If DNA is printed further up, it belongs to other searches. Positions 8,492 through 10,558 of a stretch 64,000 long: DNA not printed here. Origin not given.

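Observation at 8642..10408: Subtilase fused to a DUF1611/DgcN-like domain: protease plus putative acyl/ATP-utilising module in one protein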

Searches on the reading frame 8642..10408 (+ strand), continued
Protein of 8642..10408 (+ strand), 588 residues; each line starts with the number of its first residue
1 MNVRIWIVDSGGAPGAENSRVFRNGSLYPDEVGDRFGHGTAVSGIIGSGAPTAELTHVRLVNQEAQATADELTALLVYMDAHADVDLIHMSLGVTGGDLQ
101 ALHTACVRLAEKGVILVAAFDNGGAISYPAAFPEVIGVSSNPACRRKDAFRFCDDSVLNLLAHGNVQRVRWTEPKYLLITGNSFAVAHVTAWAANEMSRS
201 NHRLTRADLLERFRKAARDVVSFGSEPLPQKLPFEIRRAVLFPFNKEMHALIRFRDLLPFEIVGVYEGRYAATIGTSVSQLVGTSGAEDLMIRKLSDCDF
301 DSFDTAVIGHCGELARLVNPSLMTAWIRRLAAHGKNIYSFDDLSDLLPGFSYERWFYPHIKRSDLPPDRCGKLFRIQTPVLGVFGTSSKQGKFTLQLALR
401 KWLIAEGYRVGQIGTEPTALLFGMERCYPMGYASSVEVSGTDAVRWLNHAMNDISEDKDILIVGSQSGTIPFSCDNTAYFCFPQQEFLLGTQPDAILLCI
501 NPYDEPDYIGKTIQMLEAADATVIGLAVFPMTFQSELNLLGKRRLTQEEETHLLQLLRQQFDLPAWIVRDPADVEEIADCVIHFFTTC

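Call 71: find_homologous_proteins(query=L046:2106-3176:-, max_evalue=0.001)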
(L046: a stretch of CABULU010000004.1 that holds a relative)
Query L046:2106-3176:- (356 aa): 604 proteins with E <= 0.001 among 4036 candidates; the best 120 are listed.
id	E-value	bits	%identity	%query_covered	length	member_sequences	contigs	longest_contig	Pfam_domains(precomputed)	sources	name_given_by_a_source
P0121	1.1e-234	796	100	100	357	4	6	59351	PF07755.18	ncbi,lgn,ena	-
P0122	3.5e-143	495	63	96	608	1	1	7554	PF07755.18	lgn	-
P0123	4.0e-135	469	60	96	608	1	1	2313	-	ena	-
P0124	1.6e-89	319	45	97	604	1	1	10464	PF07755.18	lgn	-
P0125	6.0e-81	290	42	97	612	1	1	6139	PF07755.18,PF00082.28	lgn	-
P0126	1.3e-80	289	40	97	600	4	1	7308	PF07755.18,PF00082.28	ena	-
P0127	1.7e-80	289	42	96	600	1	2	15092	PF07755.18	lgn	-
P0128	9.0e-80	286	47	82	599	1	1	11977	-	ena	-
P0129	3.7e-79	284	42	97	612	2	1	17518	PF07755.18,PF00082.28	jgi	jgi:uncharacterized NAD-dependent epimerase/dehydratase family protein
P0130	7.5e-79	283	41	97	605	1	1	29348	PF07755.18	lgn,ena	-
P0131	7.8e-78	280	40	97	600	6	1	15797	PF07755.18,PF00082.28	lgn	-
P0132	1.3e-77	279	42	97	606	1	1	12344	PF07755.18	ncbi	-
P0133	2.0e-77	279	40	96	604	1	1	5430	PF07755.18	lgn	-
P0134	2.1e-77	279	42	97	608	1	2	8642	PF07755.18,PF00082.28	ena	-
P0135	3.3e-77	278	42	96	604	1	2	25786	PF07755.18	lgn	-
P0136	6.1e-77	277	42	89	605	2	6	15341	PF07755.18,PF00082.28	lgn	-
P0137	6.6e-77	277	43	97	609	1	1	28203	PF07755.18,PF00082.28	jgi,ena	-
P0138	7.1e-77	277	40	97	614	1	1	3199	PF07755.18,PF00082.28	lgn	-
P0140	1.3e-74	269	40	97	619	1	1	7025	PF07755.18,PF00082.28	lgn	-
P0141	1.6e-74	269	40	97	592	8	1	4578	PF07755.18,PF00082.28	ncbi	-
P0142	7.1e-74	267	39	97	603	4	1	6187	PF07755.18,PF00082.28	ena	-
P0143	3.5e-73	265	42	92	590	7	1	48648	PF07755.18,PF00082.28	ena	-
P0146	3.7e-71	258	41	96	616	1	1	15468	PF07755.18,PF00082.28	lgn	-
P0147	5.2e-71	258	41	97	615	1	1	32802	PF07755.18,PF00082.28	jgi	jgi:hypothetical protein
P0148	1.7e-70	256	41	95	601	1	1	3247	PF07755.18,PF00082.28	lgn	-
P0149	7.6e-70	254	41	95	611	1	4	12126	PF07755.18,PF00082.28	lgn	-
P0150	9.9e-70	253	40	97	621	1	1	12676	PF00082.28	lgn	-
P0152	1.9e-69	253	41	94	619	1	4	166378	PF07755.18,PF00082.28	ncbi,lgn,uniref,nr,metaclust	ncbi:S8 family serine peptidase [Paenibacillus phocaensis]|uniref:S8 family serine peptidase n=1 Tax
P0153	2.7e-69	252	41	97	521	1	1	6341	PF07755.18,PF00082.28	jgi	jgi:uncharacterized NAD-dependent epimerase/dehydratase family protein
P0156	1.7e-68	249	40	97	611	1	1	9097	PF07755.18,PF00082.28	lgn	-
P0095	2.3e-68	249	38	97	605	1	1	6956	PF07755.18,PF00082.28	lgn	-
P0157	2.7e-68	249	39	97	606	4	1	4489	PF07755.18,PF00082.28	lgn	-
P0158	1.1e-67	247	42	97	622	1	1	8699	PF07755.18,PF00082.28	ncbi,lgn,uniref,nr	ncbi:S8 family serine peptidase [Sutcliffiella rhizosphaerae]|uniref:Peptidase S8/S53 domain-contain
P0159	1.1e-67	247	38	97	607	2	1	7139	PF07755.18,PF00082.28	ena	-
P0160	1.5e-67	246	39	97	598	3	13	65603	PF00082.28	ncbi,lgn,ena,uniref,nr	ncbi:DUF1611 domain-containing protein [Clostridium perfringens]|uniref:S8 family peptidase n=1 Tax=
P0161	1.6e-67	246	41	97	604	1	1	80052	PF07755.18,PF00082.28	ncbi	-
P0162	1.9e-67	246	39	97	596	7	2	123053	PF07755.18,PF00082.28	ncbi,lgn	-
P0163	4.5e-67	245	40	97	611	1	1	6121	PF00082.28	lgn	-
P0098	7.5e-67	244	39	97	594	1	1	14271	PF07755.18,PF00082.28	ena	-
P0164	9.7e-67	244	41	95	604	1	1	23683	PF07755.18,PF00082.28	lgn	-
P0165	1.2e-66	243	39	97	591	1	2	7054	PF07755.18,PF00082.28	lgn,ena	-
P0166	1.8e-66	243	42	85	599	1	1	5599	PF07755.18,PF00082.28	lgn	-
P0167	2.1e-66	242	39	82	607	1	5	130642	PF07755.18,PF00082.28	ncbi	ncbi:MAG: S8 family serine peptidase [Alkaliphilus sp.]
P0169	3.5e-66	242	39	97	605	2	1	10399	PF00082.28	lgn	-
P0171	2.2e-65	239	40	97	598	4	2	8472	PF07755.18,PF00082.28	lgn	-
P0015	3.4e-65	239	39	94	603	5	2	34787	PF07755.18,PF00082.28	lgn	-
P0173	6.5e-65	238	38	97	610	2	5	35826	PF07755.18,PF00082.28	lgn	-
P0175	8.8e-65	237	38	97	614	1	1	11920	PF07755.18,PF00082.28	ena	-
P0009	1.3e-64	237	38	95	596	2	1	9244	PF07755.18,PF00082.28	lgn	-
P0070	1.4e-64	237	38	95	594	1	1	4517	PF07755.18,PF00082.28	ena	-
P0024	1.5e-64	236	41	97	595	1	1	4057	PF07755.18,PF00082.28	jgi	jgi:uncharacterized NAD-dependent epimerase/dehydratase family protein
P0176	1.8e-64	236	38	97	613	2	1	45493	PF07755.18,PF00082.28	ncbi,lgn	-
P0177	2.3e-64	236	37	97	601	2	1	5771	PF07755.18,PF00082.28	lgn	-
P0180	3.3e-64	235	37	95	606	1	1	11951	PF07755.18,PF00082.28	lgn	-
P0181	3.4e-64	235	43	82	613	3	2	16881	PF07755.18,PF00082.28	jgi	-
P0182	3.6e-64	235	41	95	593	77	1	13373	PF07755.18,PF00082.28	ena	-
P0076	5.8e-64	234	41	84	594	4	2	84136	PF07755.18,PF00082.28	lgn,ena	-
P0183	6.2e-64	234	42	84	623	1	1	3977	PF07755.18,PF00082.28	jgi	-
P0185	9.1e-64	234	38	97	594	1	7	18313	PF07755.18,PF00082.28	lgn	-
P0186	1.1e-63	234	41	95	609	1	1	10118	PF00082.28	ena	-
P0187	1.2e-63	233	39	97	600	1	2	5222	PF07755.18,PF00082.28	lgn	-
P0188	1.3e-63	233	37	97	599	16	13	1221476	PF07755.18,PF00082.28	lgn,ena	-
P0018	1.3e-63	233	40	96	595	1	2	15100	PF07755.18,PF00082.28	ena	-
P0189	1.7e-63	233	38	93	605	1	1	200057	PF07755.18,PF00082.28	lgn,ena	-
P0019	2.0e-63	233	38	94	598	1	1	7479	PF07755.18,PF00082.28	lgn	-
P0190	2.0e-63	233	37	95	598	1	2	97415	PF07755.18,PF00082.28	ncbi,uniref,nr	ncbi:S8 family serine peptidase [Paenibacillus sp.]|uniref:S8 family serine peptidase n=1 Tax=Paenib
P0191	2.0e-63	233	40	97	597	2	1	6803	PF07755.18,PF00082.28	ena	-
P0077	3.4e-63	232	40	97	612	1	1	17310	PF07755.18,PF00082.28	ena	-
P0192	4.1e-63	232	38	97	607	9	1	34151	PF07755.18,PF00082.28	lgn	-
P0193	4.5e-63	232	39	96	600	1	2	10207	PF00082.28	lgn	-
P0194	6.0e-63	231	39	97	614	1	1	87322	PF07755.18,PF00082.28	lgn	-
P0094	6.4e-63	231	40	97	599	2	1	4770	PF07755.18,PF00082.28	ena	-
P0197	6.6e-63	231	39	97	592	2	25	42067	PF07755.18,PF00082.28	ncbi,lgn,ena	-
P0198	7.1e-63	231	40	97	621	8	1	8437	PF07755.18,PF00082.28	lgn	-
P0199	7.6e-63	231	40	84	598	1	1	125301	PF07755.18,PF00082.28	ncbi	-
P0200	8.0e-63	231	35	97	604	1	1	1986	PF07755.18,PF00082.28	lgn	-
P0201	8.9e-63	231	40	95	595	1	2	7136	PF07755.18,PF00082.28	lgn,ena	-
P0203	9.4e-63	231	41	85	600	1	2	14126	PF07755.18,PF00082.28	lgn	-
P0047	9.9e-63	230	41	97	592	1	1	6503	PF07755.18,PF00082.28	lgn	-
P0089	1.0e-62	230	39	97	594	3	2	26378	PF07755.18,PF00082.28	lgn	-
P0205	1.3e-62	230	41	92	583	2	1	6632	PF07755.18,PF00082.28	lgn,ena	-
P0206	1.7e-62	230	40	92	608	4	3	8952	PF07755.18,PF00082.28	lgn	-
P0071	1.9e-62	230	39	97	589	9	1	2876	PF07755.18,PF00082.28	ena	-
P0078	1.9e-62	230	39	95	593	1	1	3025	PF07755.18,PF00082.28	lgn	-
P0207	2.3e-62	229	37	97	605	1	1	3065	PF07755.18,PF00082.28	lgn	-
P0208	2.3e-62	229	39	97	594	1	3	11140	PF00082.28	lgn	-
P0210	2.4e-62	229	37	97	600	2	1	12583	PF07755.18,PF00082.28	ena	-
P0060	2.4e-62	229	37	95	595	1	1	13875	PF07755.18,PF00082.28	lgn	-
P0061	2.6e-62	229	38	97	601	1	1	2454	PF00082.28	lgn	-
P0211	2.8e-62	229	40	95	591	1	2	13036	PF07755.18,PF00082.28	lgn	-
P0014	3.2e-62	229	38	97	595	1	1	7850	PF07755.18,PF00082.28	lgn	-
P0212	3.3e-62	229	37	97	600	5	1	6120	PF07755.18,PF00082.28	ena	-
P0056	5.3e-62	228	38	97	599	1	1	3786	PF07755.18,PF00082.28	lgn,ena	-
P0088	5.4e-62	228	38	97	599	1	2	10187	PF07755.18,PF00082.28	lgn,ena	-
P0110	5.4e-62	228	37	97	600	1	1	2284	PF07755.18,PF00082.28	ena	-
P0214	6.2e-62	228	41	95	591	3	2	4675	PF07755.18,PF00082.28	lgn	-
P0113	6.7e-62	228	37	97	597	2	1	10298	PF07755.18,PF00082.28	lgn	-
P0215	8.8e-62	227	39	87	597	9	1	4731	PF07755.18,PF00082.28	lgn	-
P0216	1.0e-61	227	38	97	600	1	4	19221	PF07755.18,PF00082.28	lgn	-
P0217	1.1e-61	227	38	86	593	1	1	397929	PF07755.18,PF00082.28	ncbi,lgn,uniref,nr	ncbi:S8 family peptidase [Anaeromicropila populeti]|uniref:Subtilase family protein n=1 Tax=Anaeromi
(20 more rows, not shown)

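Call 82: search_protein_representatives(protein=window:8642-10405:+)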
Query: 588 residues. Proteins with E-value up to 0.001 (for the whole library): 5784; up to 1e-10: 1190; up to 1e-30: 710. The best 150 are listed.
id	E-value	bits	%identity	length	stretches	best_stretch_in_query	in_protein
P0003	2.5e-237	805.7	60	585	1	1-585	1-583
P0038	6.9e-144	497.2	43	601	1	22-586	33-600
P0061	3.9e-140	484.8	41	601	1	32-585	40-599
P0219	9.2e-135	467.1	41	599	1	18-586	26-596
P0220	2.4e-131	455.8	41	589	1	27-586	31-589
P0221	5.2e-130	451.4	41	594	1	3-573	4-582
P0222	6.6e-127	441.1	41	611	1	32-585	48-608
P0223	8.2e-126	437.5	44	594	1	29-534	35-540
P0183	1.6e-124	433.2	38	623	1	28-583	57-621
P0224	5.8e-124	431.4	38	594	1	16-586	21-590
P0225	7.0e-124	431.1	40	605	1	33-586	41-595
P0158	4.2e-123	428.6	39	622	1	29-586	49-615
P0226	1.1e-121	423.9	41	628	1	27-586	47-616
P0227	1.2e-120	420.4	41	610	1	34-586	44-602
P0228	7.4e-120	417.8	39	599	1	31-585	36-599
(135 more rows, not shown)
